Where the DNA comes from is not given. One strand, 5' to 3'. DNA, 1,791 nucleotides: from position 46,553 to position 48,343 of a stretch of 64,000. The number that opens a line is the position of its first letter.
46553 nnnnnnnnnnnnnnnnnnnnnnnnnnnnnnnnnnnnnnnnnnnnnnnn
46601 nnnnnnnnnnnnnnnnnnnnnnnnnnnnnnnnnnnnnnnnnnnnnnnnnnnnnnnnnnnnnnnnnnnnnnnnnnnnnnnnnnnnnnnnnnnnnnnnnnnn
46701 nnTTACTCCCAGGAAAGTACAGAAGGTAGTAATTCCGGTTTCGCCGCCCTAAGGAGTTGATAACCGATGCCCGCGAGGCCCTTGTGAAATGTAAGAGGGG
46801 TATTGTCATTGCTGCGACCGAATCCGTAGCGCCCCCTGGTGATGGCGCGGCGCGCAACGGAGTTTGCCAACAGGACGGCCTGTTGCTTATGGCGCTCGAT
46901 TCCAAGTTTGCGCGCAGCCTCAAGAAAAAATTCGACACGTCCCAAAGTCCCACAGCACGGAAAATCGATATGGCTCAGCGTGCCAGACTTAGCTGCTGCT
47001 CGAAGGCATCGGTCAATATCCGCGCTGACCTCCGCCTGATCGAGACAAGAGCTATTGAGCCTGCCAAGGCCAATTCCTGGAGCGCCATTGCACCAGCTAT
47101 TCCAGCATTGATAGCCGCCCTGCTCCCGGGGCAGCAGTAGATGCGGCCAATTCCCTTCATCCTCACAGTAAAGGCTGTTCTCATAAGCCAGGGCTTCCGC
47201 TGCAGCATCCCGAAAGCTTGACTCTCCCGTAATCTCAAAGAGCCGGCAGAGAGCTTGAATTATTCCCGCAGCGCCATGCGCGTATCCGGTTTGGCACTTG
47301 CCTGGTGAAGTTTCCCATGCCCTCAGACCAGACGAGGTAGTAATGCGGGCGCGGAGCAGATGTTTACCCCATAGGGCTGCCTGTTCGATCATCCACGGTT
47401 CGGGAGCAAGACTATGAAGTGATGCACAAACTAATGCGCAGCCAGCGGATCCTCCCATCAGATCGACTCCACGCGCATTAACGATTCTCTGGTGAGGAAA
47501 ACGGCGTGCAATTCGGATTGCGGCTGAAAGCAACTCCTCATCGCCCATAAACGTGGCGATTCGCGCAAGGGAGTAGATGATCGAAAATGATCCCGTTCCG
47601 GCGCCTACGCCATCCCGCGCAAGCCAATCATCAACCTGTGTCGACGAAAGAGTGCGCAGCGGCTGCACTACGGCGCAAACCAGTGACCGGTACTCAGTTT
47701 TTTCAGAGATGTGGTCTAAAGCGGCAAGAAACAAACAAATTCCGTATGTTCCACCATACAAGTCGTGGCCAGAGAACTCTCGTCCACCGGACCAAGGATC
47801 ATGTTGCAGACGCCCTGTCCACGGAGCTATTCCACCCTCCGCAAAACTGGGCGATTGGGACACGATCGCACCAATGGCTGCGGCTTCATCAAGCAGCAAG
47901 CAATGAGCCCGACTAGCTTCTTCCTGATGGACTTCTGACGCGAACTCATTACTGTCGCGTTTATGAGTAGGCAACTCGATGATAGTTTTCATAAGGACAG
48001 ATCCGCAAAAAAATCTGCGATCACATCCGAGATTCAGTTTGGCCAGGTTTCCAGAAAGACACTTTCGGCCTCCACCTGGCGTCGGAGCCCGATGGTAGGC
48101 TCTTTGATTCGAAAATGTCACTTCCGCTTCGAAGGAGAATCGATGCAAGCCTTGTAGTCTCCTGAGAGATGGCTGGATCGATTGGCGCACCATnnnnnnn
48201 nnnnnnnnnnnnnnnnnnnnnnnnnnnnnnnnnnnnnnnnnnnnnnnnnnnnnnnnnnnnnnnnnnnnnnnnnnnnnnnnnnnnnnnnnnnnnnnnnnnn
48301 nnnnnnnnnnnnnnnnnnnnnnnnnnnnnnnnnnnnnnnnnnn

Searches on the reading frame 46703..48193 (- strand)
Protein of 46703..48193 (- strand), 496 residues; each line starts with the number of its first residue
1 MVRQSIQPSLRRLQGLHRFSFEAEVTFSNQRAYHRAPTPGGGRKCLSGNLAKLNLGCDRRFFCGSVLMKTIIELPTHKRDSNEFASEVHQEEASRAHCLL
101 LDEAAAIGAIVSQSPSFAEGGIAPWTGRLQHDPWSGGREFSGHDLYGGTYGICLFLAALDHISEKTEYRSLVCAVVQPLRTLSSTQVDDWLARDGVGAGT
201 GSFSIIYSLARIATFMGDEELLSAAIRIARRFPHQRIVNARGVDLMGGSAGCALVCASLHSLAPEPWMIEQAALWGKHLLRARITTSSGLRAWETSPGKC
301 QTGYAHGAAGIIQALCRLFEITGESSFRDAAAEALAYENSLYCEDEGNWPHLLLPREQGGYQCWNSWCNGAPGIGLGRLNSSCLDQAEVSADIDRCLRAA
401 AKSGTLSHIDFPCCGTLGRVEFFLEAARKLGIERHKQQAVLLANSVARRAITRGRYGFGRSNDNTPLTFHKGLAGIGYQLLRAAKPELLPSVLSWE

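Call 8: search_protein_families(library=pfam, proteins=[window:46703-48193:-], max_evalue=0.001)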
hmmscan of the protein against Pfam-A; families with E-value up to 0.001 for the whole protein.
window:46703-48193:- (496 aa): 1 family
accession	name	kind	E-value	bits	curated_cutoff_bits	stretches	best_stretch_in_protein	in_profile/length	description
PF05147.19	LANC_like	-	1.2e-50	172.6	23.2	1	142-493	4-349/350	Lanthionine synthetase C-like protein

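Call 25: search_solved_structures(query=window:46703-48193:-, max_evalue=0.001, show_alignments=3)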
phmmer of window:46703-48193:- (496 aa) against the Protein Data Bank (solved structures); distinct sequences matched with E-value up to 0.001: 2.
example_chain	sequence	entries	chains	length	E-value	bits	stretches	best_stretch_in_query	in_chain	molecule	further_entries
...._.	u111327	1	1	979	8.6e-16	61.2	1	144-494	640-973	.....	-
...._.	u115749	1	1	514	0.00072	21.9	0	205-238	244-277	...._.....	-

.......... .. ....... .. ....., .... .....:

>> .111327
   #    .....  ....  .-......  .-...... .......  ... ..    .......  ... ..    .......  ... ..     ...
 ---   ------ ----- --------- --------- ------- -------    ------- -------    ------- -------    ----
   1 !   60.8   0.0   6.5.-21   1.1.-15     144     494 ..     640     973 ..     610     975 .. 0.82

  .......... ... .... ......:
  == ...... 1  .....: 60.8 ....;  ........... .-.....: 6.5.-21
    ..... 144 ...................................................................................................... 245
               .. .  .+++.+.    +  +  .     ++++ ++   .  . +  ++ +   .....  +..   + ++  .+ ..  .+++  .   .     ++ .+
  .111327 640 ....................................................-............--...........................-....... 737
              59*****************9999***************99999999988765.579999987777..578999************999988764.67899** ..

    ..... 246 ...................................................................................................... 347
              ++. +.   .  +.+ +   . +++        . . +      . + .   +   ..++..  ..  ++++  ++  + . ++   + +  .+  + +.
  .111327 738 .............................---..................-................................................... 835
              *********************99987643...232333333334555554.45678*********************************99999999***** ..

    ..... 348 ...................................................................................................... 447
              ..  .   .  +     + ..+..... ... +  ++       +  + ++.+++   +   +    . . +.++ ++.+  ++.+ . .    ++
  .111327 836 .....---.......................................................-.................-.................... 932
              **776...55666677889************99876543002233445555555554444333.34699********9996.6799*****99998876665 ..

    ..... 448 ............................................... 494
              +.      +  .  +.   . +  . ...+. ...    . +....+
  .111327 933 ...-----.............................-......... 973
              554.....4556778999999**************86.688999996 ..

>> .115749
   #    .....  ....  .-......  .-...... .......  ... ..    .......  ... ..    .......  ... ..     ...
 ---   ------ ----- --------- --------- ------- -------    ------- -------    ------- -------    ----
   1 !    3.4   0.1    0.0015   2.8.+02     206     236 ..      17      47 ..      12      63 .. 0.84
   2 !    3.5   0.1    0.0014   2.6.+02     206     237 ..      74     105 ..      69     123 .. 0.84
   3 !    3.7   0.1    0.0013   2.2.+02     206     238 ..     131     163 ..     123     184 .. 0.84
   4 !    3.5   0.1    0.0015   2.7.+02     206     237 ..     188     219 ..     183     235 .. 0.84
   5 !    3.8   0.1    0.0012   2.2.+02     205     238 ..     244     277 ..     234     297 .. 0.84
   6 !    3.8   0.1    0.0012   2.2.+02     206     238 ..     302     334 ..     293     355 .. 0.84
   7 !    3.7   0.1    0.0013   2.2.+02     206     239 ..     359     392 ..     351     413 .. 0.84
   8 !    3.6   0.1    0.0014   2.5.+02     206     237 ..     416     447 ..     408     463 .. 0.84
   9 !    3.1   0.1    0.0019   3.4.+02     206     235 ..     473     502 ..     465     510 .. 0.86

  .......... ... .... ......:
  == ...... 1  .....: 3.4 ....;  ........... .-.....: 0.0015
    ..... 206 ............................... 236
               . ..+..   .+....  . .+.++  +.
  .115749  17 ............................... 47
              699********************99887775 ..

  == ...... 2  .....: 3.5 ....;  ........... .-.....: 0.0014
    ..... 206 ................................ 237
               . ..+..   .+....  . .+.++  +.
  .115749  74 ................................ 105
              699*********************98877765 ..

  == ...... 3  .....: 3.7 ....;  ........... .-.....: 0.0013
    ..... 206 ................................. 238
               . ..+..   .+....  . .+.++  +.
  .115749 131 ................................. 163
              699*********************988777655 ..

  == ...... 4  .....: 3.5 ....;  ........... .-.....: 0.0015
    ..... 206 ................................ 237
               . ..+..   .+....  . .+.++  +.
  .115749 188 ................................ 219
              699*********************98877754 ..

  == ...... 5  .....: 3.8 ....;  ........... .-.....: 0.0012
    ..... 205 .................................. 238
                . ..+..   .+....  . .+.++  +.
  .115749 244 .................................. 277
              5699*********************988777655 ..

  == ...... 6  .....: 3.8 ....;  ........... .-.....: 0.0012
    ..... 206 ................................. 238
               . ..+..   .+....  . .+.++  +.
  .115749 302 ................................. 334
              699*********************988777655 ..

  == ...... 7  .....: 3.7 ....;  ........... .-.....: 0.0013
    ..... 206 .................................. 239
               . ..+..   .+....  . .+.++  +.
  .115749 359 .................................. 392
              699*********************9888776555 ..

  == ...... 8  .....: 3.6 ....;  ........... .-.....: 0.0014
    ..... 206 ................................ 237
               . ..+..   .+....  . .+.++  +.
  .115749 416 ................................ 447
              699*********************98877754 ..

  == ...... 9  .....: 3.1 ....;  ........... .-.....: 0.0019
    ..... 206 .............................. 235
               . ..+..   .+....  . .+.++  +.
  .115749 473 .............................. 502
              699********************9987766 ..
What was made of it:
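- On Class III lanthipeptide synthetase (LanKC): That LanC was aligned to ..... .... to fix the ligand columns (call 25).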
